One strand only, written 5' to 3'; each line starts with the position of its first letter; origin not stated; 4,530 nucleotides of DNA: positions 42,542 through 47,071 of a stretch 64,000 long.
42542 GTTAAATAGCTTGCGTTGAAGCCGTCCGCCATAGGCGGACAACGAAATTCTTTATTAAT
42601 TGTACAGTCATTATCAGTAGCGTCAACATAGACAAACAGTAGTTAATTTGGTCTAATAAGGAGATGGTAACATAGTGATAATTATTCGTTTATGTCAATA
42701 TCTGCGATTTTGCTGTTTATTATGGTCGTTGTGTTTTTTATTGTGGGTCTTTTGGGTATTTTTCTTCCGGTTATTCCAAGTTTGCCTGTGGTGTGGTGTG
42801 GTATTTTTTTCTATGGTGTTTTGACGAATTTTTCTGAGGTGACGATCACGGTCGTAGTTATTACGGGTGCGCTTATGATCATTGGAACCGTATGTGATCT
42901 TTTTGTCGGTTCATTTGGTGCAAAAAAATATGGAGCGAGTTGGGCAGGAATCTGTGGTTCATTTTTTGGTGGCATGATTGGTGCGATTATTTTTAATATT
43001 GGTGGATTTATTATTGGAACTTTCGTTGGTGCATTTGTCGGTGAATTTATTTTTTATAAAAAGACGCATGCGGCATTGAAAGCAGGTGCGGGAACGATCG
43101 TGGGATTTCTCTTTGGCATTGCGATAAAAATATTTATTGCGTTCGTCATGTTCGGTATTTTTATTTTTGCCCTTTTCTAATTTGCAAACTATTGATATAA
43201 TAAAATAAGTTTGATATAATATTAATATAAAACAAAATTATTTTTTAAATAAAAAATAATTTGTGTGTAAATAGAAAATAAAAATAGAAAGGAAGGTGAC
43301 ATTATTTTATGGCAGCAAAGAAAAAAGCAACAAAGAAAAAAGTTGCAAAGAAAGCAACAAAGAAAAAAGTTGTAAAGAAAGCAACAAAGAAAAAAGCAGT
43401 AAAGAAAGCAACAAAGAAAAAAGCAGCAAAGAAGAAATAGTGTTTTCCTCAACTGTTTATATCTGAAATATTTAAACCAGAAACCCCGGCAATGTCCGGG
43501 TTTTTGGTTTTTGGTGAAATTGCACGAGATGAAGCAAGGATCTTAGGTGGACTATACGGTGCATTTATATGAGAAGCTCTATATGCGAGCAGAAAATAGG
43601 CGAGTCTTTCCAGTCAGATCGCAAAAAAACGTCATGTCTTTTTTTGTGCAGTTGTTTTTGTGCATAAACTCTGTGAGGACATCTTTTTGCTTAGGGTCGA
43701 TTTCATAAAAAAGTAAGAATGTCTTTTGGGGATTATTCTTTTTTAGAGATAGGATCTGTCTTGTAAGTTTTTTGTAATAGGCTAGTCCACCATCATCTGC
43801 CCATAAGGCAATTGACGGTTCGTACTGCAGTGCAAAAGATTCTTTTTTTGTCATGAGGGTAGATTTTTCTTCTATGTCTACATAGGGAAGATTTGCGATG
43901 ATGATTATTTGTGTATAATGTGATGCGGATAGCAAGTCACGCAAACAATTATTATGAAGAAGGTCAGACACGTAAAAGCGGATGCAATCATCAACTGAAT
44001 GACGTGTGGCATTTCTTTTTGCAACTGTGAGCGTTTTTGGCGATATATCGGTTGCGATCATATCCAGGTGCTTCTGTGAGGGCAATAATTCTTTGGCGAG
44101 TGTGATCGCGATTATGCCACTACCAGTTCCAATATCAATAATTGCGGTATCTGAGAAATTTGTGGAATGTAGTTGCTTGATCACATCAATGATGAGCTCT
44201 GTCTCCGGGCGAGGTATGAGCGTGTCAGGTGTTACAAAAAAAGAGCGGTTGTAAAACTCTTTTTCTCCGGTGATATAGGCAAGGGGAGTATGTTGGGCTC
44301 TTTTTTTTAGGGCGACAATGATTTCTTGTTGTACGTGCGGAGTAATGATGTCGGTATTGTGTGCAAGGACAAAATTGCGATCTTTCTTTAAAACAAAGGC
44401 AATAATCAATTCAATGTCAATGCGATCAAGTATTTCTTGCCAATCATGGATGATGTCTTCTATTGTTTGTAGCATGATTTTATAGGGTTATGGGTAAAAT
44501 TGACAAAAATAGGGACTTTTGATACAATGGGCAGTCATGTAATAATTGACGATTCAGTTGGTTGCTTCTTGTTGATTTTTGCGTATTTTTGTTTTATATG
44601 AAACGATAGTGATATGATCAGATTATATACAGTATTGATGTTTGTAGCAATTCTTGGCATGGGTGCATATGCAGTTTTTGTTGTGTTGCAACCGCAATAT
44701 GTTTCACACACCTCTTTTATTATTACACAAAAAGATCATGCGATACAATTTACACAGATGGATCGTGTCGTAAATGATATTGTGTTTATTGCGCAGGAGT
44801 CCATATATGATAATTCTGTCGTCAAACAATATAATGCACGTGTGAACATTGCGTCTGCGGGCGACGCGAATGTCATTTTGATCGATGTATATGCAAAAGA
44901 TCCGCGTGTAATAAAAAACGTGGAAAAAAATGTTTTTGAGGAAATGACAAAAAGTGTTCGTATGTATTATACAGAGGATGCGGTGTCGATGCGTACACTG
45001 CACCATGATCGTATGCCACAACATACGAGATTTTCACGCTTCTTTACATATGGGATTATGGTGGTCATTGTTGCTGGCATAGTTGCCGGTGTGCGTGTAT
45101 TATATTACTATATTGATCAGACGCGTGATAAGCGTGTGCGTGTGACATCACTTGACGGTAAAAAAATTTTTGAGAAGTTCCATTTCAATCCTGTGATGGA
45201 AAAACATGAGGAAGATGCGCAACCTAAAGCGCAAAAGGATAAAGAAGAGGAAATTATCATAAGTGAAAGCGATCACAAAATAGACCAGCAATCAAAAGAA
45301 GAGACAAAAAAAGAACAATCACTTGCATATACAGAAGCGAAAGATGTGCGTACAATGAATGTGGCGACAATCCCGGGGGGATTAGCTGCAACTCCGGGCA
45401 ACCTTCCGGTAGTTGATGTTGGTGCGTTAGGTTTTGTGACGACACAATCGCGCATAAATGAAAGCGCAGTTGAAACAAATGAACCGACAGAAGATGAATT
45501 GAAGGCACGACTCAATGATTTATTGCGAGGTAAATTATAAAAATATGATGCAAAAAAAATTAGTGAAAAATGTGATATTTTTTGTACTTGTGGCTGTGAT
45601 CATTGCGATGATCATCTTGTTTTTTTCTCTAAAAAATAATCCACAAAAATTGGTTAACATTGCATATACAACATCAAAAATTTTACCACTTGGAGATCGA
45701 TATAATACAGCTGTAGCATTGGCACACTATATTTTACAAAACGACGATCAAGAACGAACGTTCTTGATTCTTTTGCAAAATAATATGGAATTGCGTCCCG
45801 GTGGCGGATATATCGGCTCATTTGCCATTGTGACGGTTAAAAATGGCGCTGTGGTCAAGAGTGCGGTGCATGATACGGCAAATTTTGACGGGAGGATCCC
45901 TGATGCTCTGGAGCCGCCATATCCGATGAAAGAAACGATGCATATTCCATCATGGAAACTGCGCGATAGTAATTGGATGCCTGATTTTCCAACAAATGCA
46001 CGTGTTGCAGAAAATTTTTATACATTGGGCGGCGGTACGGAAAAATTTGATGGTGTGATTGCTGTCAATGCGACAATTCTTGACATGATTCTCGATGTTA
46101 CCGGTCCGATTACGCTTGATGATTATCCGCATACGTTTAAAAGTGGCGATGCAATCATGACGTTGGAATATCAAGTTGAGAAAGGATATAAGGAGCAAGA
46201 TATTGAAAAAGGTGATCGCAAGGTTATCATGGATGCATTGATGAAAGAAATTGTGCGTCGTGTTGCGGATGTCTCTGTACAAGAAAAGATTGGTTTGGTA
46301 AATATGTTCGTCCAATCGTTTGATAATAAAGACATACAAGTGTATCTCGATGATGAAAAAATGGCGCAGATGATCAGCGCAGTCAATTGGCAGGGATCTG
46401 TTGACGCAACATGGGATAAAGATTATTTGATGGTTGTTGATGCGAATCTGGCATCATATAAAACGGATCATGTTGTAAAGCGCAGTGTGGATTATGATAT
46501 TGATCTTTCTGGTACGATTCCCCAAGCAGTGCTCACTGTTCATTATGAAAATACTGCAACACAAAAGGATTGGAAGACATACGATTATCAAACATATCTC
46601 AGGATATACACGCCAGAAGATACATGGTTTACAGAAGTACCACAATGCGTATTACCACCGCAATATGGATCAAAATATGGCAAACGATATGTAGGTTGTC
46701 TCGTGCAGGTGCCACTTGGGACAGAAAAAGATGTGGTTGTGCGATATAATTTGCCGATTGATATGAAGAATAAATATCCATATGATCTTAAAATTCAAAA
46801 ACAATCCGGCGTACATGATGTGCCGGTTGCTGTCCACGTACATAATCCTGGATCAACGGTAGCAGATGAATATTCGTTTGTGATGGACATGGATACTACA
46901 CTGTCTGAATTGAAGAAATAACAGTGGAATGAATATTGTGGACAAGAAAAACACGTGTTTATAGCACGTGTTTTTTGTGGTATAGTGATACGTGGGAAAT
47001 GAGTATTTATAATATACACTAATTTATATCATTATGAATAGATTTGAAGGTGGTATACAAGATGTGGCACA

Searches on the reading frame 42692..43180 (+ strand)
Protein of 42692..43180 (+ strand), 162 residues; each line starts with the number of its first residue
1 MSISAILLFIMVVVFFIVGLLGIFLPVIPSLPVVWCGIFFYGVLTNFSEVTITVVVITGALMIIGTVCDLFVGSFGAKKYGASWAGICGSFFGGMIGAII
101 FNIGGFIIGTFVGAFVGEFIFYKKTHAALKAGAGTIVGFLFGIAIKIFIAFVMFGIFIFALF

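Call 62: search_protein_families(library=pfam, proteins=[window:42692-43180:+])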
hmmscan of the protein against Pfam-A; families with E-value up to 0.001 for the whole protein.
window:42692-43180:+ (162 aa): 1 family
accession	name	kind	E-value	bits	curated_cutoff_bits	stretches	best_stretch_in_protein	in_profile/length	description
PF04306.18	DUF456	-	4.2e-32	111.7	29.4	1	24-160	1-138/139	Protein of unknown function (DUF456)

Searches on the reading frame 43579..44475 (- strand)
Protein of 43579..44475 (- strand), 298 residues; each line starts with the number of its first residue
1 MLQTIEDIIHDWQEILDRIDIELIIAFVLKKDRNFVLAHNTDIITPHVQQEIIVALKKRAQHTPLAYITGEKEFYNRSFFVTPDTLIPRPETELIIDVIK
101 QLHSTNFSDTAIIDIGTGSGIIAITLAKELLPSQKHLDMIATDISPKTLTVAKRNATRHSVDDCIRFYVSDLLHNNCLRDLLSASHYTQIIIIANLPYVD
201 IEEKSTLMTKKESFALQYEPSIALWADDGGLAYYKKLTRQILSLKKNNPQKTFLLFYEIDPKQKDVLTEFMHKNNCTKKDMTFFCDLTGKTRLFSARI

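Call 63: search_protein_families(library=pfam, proteins=[window:43579-44475:-])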
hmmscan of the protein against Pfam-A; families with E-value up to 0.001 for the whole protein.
window:43579-44475:- (298 aa): 8 families
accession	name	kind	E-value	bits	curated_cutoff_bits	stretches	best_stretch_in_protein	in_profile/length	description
PF17827.6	PrmC_N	-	4.2e-11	43.7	23.4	1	18-70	19-71/71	PrmC N-terminal domain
PF06325.19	PrmA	-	2.7e-08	34.1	22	1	99-175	152-223/296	Ribosomal protein L11 methyltransferase (PrmA)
PF13847.12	Methyltransf_31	-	3.5e-08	33.7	27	1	108-174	3-65/145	Methyltransferase domain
PF05175.20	MTS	-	3.5e-07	30.5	23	1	99-175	27-93/170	Methyltransferase small domain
PF13649.12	Methyltransf_25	-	5.1e-07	30.7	27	1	112-204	1-82/97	Methyltransferase domain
PF10294.15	Methyltransf_16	-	9.7e-06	25.9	21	1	99-199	37-132/174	Lysine methyltransferase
PF12847.13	Methyltransf_18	-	0.00014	22.4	27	1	109-175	15-77/151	Methyltransferase domain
PF08242.18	Methyltransf_12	-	0.00035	21.7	30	1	113-172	1-58/98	Methyltransferase domain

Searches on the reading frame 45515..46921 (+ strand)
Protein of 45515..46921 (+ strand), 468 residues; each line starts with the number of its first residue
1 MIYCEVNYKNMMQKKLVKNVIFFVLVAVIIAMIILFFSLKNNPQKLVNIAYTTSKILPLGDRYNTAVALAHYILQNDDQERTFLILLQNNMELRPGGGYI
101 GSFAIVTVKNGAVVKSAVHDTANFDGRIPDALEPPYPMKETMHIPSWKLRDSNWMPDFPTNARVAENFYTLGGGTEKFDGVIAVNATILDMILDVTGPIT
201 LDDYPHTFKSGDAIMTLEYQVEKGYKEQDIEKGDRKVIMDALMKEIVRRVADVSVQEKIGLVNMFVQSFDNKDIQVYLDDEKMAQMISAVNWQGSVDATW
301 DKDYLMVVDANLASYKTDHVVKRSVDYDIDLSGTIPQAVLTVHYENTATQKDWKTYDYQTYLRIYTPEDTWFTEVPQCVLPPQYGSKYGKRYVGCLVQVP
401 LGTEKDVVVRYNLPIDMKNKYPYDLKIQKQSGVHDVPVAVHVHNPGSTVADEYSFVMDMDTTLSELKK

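Call 63: search_protein_families(library=pfam, proteins=[window:45515-46921:+])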
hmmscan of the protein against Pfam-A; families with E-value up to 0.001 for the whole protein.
window:45515-46921:+ (468 aa): 1 family
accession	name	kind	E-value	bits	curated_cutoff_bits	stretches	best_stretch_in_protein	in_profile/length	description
PF13196.11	DUF4012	-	5.3e-29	102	28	1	78-220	1-142/144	Protein of unknown function (DUF4012)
